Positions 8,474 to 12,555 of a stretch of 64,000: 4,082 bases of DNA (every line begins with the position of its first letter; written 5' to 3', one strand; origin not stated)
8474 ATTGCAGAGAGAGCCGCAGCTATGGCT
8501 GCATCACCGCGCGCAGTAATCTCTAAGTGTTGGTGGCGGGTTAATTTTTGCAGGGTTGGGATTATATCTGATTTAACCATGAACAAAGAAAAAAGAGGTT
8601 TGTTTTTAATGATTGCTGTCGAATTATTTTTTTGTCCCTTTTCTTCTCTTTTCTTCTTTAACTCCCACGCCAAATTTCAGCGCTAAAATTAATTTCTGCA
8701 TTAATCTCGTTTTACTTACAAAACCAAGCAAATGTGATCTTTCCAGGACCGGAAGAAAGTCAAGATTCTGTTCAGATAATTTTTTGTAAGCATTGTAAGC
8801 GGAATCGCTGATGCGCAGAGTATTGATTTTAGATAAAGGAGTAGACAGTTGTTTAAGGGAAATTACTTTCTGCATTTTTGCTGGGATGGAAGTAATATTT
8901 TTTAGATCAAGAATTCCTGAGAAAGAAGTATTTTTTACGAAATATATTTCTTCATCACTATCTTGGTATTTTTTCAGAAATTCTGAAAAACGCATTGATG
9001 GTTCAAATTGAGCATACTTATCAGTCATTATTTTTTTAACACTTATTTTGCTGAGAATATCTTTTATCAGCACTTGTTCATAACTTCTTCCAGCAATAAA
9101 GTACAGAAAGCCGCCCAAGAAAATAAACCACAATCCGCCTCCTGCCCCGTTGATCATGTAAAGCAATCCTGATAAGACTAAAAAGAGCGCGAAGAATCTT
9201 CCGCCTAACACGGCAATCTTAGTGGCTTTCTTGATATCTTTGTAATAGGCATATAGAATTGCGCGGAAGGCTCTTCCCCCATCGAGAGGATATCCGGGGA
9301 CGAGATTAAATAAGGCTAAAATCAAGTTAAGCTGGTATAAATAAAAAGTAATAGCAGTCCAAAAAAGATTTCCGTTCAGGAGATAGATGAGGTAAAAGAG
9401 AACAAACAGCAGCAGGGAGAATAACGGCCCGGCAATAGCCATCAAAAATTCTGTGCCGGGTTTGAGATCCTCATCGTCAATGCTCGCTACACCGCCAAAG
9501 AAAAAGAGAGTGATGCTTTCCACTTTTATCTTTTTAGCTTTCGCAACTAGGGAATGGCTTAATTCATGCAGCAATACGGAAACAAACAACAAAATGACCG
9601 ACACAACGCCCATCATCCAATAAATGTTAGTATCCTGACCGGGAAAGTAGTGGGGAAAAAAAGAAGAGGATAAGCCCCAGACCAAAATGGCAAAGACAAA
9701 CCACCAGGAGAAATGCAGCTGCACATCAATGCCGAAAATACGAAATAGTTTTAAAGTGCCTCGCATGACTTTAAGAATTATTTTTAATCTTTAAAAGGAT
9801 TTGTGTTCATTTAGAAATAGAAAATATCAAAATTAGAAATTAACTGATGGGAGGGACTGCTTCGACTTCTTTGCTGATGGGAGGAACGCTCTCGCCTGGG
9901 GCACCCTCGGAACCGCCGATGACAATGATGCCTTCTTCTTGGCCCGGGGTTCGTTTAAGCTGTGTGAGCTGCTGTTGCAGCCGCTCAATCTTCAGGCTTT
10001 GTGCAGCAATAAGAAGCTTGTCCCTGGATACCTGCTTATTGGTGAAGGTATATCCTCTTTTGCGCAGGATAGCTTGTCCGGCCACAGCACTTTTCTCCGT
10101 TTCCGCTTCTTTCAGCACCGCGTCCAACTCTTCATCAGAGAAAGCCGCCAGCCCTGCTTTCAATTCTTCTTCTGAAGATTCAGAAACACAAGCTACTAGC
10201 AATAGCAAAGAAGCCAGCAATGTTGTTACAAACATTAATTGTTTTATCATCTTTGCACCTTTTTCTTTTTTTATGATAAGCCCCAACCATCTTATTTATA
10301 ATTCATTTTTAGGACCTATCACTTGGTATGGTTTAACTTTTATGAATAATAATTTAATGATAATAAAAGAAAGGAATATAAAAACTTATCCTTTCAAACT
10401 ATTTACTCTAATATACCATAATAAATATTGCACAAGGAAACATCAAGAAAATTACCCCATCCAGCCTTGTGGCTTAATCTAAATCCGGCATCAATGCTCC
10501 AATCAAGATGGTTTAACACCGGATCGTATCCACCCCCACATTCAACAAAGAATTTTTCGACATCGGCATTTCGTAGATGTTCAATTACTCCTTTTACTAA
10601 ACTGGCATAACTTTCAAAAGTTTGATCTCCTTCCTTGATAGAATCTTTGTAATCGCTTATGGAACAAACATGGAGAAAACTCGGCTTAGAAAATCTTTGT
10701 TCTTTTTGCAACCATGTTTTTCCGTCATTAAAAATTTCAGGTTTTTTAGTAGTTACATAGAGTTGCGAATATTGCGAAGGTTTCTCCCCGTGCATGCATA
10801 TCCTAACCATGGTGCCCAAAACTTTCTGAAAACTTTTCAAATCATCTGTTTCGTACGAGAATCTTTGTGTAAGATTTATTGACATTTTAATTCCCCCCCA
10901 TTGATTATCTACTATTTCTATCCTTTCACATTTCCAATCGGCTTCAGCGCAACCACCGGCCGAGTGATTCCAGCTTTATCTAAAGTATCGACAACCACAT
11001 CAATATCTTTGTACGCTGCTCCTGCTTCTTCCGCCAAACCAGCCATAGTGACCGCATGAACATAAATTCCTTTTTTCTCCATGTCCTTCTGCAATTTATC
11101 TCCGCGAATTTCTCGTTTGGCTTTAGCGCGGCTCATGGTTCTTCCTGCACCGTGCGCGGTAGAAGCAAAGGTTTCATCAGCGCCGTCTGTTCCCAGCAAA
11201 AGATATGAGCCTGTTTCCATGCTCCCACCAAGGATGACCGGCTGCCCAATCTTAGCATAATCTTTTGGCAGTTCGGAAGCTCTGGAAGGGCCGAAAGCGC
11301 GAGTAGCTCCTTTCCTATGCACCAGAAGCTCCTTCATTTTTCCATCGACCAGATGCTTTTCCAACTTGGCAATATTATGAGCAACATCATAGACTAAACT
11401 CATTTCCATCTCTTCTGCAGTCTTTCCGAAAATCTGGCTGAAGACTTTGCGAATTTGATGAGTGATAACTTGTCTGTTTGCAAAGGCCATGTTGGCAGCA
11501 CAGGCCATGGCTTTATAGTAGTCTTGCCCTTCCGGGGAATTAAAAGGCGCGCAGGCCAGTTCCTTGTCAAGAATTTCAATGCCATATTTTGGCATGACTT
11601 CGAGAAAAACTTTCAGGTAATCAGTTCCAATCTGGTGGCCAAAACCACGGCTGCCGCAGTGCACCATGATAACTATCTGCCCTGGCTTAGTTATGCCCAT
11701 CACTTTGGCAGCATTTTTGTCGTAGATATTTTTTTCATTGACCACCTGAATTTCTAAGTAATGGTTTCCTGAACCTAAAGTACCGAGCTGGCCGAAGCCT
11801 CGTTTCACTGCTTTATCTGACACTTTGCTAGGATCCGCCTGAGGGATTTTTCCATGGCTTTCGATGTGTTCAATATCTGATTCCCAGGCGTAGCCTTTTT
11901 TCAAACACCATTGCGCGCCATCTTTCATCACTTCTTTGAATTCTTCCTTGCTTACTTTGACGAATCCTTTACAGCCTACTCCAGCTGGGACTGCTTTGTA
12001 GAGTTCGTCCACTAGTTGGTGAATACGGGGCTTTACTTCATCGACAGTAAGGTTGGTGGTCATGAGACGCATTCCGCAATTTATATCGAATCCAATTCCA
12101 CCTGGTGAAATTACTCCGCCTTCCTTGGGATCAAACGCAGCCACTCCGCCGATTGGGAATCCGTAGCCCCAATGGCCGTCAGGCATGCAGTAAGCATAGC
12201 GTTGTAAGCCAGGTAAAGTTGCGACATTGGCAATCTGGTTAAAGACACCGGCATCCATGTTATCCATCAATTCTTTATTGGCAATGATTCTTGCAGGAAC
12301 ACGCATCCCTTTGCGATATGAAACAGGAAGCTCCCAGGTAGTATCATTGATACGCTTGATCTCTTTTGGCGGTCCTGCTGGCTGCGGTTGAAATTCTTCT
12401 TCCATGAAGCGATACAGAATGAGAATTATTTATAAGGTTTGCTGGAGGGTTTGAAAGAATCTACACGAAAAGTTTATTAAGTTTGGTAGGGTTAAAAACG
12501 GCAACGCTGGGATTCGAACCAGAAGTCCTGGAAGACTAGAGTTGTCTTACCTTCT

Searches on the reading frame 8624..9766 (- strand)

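Call 22: search_protein_families(library=pfam, proteins=[window:8624-9766:-], max_evalue=0.00001)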
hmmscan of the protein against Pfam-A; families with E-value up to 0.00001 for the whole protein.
window:8624-9766:- (380 aa): 1 family
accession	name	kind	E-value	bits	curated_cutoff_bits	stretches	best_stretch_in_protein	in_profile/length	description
PF02163.28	Peptidase_M50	-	4.5e-22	78.9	27.2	2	57-129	3-102/221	Peptidase family M50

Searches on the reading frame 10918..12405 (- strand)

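Call 22: search_protein_families(library=pfam, proteins=[window:10918-12405:-], max_evalue=0.00001)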
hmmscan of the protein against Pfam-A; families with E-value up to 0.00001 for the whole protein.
window:10918-12405:- (495 aa): 1 family
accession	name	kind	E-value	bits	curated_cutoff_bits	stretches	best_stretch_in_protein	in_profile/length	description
PF01139.22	RtcB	-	2.3e-174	581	27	1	57-495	1-426/426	tRNA-splicing ligase RtcB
